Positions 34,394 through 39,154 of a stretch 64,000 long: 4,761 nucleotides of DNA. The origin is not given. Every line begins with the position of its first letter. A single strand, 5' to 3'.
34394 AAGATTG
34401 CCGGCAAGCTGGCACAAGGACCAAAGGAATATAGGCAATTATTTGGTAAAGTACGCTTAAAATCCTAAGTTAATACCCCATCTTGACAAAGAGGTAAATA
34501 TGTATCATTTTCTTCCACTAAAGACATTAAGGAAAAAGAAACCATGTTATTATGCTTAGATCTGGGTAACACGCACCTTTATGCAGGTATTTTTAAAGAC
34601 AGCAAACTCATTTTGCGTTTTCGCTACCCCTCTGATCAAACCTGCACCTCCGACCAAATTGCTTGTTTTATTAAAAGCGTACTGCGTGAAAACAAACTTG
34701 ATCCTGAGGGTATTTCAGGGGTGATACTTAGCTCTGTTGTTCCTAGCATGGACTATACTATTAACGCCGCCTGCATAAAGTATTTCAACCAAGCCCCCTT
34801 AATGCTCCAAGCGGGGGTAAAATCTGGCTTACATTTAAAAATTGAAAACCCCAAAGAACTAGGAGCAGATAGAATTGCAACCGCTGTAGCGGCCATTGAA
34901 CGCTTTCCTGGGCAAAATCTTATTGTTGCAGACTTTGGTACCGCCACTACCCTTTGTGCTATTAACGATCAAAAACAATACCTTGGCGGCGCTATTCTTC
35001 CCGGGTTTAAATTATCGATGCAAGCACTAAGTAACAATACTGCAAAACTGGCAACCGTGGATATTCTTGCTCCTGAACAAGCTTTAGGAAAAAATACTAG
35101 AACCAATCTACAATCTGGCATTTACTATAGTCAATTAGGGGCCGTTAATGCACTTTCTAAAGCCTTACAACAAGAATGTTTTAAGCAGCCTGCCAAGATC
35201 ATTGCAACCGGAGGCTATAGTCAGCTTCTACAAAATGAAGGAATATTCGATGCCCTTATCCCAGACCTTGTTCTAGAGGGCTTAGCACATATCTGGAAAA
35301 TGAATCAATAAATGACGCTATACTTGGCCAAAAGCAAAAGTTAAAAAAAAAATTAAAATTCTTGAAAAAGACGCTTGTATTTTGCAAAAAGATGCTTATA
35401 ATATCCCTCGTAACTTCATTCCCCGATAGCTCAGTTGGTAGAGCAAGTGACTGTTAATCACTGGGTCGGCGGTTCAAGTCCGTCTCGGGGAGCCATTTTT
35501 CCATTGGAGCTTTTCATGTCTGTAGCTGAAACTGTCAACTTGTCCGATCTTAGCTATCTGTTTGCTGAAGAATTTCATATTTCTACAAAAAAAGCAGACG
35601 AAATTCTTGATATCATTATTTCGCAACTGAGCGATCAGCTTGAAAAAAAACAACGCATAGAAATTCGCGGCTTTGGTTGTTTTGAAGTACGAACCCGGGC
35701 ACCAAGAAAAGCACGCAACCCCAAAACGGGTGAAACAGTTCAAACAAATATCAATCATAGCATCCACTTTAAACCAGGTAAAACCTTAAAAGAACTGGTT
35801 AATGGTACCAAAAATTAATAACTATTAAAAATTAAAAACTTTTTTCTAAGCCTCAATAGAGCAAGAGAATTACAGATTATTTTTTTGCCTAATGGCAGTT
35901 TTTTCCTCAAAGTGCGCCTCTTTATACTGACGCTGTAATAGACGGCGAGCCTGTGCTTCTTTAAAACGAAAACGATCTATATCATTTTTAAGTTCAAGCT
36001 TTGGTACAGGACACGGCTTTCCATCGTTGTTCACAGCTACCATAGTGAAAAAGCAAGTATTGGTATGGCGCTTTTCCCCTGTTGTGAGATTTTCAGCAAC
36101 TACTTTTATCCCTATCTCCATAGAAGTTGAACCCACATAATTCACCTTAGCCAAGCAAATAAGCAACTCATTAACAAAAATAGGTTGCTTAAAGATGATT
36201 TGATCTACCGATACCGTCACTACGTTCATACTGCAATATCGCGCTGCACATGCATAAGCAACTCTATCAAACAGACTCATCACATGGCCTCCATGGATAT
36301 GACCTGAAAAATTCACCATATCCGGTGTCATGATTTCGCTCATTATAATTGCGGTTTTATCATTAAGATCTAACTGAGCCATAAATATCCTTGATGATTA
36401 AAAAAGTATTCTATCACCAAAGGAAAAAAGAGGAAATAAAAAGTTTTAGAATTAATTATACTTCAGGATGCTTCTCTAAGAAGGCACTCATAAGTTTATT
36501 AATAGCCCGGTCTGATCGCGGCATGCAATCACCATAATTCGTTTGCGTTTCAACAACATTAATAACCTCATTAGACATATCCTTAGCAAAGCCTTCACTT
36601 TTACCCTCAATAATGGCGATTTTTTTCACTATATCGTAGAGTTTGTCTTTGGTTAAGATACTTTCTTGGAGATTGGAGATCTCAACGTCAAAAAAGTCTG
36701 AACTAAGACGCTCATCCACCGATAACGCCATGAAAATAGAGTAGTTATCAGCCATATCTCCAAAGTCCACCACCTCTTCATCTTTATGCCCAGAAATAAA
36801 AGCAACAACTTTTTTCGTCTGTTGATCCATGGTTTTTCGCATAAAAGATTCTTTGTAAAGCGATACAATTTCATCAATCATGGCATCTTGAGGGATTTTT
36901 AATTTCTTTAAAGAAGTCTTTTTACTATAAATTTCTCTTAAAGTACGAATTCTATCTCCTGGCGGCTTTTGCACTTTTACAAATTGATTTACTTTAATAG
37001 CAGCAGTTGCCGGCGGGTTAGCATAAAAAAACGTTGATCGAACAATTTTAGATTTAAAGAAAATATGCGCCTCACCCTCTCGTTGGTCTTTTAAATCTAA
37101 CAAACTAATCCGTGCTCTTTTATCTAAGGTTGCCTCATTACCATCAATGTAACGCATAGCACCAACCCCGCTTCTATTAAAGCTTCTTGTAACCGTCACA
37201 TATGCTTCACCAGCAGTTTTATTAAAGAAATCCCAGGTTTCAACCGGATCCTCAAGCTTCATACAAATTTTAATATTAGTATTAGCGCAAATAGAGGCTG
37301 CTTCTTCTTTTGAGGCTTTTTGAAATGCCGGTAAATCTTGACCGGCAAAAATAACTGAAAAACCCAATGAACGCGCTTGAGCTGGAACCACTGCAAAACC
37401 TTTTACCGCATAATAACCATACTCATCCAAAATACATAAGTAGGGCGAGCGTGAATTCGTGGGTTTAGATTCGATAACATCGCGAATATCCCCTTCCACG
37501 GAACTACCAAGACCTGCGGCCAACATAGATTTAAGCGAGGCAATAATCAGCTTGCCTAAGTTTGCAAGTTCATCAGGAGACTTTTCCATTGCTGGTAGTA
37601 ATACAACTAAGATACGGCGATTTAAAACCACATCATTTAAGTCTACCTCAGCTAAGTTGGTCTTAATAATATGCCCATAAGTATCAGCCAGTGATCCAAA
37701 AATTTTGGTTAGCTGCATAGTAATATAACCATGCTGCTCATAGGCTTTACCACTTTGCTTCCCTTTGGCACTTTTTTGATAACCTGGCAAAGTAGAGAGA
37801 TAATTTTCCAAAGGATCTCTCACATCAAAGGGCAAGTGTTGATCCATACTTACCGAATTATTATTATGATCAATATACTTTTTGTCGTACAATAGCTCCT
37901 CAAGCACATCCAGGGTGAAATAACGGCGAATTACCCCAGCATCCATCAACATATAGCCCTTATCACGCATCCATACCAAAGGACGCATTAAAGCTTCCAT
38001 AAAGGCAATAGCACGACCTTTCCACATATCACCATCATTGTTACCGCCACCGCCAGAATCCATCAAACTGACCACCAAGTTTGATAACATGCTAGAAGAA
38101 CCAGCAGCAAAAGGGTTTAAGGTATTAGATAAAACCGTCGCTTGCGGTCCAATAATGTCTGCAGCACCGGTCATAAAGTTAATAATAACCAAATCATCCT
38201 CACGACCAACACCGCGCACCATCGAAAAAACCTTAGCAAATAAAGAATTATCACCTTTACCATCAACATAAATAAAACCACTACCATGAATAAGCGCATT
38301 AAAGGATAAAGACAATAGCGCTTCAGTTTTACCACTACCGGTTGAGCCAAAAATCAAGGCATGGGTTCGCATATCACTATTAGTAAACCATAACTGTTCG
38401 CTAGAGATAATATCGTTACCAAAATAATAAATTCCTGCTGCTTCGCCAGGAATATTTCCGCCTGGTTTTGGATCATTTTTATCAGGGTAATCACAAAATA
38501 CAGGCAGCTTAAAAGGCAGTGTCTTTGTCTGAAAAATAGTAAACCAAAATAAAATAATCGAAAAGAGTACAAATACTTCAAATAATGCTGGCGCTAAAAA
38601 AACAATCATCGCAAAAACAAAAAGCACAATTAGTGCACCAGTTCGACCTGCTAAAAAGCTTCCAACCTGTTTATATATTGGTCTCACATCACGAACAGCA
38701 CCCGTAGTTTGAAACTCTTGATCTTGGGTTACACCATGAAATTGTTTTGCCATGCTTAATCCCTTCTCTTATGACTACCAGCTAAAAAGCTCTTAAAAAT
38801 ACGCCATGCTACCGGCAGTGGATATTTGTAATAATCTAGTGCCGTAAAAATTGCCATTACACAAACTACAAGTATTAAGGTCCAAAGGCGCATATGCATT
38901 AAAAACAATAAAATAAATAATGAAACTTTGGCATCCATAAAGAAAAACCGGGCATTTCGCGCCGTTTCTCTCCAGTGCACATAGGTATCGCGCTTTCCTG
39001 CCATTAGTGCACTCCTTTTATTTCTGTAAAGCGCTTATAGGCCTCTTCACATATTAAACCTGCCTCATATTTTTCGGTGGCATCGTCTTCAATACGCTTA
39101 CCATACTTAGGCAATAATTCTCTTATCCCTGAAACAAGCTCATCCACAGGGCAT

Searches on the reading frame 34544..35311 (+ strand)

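Call 15: search_protein_families(library=pfam, proteins=[window:34544-35311:+], max_evalue=0.001)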
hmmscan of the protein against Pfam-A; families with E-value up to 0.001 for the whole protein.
window:34544-35311:+ (255 aa): 1 family
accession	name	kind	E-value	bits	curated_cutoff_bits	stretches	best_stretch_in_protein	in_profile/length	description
PF03309.20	Pan_kinase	-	3.7e-65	220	24.7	1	2-204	1-202/205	Type III pantothenate kinase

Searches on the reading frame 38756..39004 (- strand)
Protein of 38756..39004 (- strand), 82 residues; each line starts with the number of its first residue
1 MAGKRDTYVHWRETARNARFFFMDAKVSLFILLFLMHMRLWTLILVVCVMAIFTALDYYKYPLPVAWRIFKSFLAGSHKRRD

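Call 3: search_protein_families(library=pfam, proteins=[window:38756-39004:-], max_evalue=1)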
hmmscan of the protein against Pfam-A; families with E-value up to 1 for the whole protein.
window:38756-39004:- (82 aa): 3 families
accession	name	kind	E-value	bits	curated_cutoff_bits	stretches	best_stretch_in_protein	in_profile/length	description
PF01925.25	TauE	-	0.021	14.9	32.6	1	29-77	26-73/237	Sulfite exporter TauE/SafE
PF04608.18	PgpA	-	0.035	14.5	28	1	17-67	67-112/141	Phosphatidylglycerophosphatase A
PF24392.2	Parb-CE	-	0.1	13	23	1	36-68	112-144/147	ParB CE domain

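Call 4: search_protein_families(library=ncbifam, proteins=[window:38756-39004:-], max_evalue=1)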
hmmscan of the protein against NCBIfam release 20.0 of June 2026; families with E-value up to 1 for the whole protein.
window:38756-39004:- (82 aa): 2 families
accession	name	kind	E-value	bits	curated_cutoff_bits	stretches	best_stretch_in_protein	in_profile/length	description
NF038220.1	IcmT_TraK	equivalog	5.4e-23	81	40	1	11-80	1-70/81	IcmT/TraK family protein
TIGR00210.1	gltS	equivalog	0.068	11.9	310.75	1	23-57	279-313/398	sodium/glutamate symporter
